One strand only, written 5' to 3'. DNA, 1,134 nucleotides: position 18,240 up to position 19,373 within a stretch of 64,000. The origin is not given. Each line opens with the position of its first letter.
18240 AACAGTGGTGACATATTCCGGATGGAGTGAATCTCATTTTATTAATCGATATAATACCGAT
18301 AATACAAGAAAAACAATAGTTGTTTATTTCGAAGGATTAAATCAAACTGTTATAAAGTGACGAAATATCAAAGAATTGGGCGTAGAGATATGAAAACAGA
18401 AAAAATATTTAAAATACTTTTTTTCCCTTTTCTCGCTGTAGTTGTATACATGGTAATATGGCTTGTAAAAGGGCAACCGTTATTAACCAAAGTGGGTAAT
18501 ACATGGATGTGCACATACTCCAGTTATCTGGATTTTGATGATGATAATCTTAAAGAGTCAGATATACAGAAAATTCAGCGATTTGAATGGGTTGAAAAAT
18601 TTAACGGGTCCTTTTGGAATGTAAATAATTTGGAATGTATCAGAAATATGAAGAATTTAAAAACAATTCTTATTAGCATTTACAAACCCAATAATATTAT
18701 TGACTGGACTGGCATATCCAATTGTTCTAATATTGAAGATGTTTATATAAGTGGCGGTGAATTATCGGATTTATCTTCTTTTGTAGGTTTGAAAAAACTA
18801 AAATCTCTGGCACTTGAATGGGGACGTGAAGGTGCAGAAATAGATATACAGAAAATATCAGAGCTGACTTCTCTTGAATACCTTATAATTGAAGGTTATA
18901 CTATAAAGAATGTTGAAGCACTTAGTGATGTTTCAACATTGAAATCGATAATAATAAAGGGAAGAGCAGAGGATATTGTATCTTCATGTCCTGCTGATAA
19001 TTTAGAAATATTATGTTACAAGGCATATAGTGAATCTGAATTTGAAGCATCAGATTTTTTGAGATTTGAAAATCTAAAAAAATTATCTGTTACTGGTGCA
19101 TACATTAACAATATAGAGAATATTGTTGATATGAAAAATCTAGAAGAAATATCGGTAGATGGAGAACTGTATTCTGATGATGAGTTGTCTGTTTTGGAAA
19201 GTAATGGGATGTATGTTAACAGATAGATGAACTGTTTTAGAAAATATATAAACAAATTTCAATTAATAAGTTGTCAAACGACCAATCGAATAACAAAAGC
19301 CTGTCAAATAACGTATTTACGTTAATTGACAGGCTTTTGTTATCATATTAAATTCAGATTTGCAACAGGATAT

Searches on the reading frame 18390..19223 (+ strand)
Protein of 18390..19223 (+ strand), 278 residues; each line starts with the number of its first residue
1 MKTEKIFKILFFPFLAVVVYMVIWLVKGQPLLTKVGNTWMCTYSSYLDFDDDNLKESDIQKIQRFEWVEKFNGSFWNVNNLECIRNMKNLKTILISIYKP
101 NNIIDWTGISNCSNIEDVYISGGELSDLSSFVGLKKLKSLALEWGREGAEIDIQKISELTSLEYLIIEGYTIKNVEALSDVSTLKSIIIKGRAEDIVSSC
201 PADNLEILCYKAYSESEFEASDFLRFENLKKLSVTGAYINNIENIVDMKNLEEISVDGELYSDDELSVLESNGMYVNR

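Call 9: search_protein_families(library=pfam, proteins=[window:18390-19223:+], max_evalue=1)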
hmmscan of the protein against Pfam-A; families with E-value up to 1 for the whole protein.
window:18390-19223:+ (278 aa): 4 families
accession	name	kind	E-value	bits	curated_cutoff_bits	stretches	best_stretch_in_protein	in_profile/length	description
PF25019.1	LRR_R13L1-DRL21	-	1.5e-07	31.8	27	1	81-143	62-125/127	R13L1/DRL21 LRRs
PF13855.12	LRR_8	-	6.8e-05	23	27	1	104-143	16-57/61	Leucine rich repeat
PF12799.13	LRR_4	-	8.6e-05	23.1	27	0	88-129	1-40/44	Leucine Rich repeats (2 copies)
PF23598.1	LRR_14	-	0.0002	20.6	40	1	81-173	160-252/353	Leucine-rich repeat region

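Call 17: search_protein_families(library=ncbifam, proteins=[window:18390-19223:+], max_evalue=1)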
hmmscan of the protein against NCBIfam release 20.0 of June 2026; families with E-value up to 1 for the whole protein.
window:18390-19223:+ (278 aa): 4 families
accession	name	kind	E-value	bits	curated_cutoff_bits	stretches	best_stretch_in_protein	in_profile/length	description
NF033189.1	internalin_A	exception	3.4e-09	35.6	1600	1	56-256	81-279/799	class 1 internalin InlA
NF033190.2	inl_like_NEAT_1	exception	2.8e-08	32.5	1275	1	88-246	216-370/754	NEAT domain-containing leucine-rich repeat protein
NF033188.1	internalin_H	exception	8.7e-07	27.9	1050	1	80-250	90-253/548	InlH/InlC2 family class 1 internalin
NF033186.1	internalin_K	exception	0.062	11.7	1100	1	101-167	82-147/604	class 1 internalin InlK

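Call 20: find_homologous_proteins(query=window:18390-19223:+, max_evalue=0.001)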
Query window:18390-19223:+ (278 aa): 6 proteins with E <= 0.001 among 1257 candidates.
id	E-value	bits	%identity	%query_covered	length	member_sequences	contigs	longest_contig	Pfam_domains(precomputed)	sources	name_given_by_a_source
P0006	2.2e-177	606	100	100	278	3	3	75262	PF25019.1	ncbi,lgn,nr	ncbi:MAG: hypothetical protein Q4D76_03070 [Oscillospiraceae bacterium]|nr:hypothetical protein [Osc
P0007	1.2e-97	345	58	100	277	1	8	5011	-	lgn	-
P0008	5.5e-97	342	58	99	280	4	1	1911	PF25019.1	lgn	-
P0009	4.1e-7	48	22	62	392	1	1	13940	PF23598.2,PF25019.1,PF12799.14,PF13855.13,PF23952.2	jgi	-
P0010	1.7e-5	43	25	71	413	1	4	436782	PF23598.2,PF08305.18,PF12799.14,PF13855.13,PF23211.1,PF23952.2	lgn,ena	-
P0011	8.2e-5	40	28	52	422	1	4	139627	PF23598.2,PF14580.13,PF13091.13,PF12799.14,PF25013.1,PF13855.13,PF23952.2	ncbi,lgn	-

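Call 24: find_encoding_contigs(protein=P0007, flank=10000, max_places=6)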
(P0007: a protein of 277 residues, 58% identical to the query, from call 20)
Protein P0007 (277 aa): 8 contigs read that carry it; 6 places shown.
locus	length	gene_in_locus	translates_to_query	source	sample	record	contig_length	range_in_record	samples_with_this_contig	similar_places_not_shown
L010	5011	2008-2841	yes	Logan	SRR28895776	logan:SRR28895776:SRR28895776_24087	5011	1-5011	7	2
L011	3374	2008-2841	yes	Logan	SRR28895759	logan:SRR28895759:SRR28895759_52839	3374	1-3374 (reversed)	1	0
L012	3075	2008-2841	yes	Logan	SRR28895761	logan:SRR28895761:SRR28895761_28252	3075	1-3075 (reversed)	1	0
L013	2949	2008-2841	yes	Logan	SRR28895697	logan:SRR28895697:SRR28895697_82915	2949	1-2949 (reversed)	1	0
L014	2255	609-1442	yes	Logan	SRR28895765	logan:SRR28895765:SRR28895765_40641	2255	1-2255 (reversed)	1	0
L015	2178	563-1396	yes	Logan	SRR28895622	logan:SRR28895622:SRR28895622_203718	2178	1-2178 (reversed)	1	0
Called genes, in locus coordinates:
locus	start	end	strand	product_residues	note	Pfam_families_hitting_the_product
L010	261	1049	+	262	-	PF01637:ATPase_2 (faint), PF13173:AAA_14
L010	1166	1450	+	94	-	-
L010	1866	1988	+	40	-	-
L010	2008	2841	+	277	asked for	-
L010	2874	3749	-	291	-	PF00583:Acetyltransf_1, PF13673:Acetyltransf_10, PF13508:Acetyltransf_7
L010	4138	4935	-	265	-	PF28206:Vpar_1526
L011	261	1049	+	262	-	PF01637:ATPase_2 (faint), PF13173:AAA_14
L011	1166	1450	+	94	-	-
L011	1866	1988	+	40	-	-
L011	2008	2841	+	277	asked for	-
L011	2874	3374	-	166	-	?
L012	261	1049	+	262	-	PF01637:ATPase_2 (faint), PF13173:AAA_14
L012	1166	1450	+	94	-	-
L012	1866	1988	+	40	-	-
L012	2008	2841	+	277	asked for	-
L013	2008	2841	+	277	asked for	-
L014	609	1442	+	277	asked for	-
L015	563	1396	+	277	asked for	-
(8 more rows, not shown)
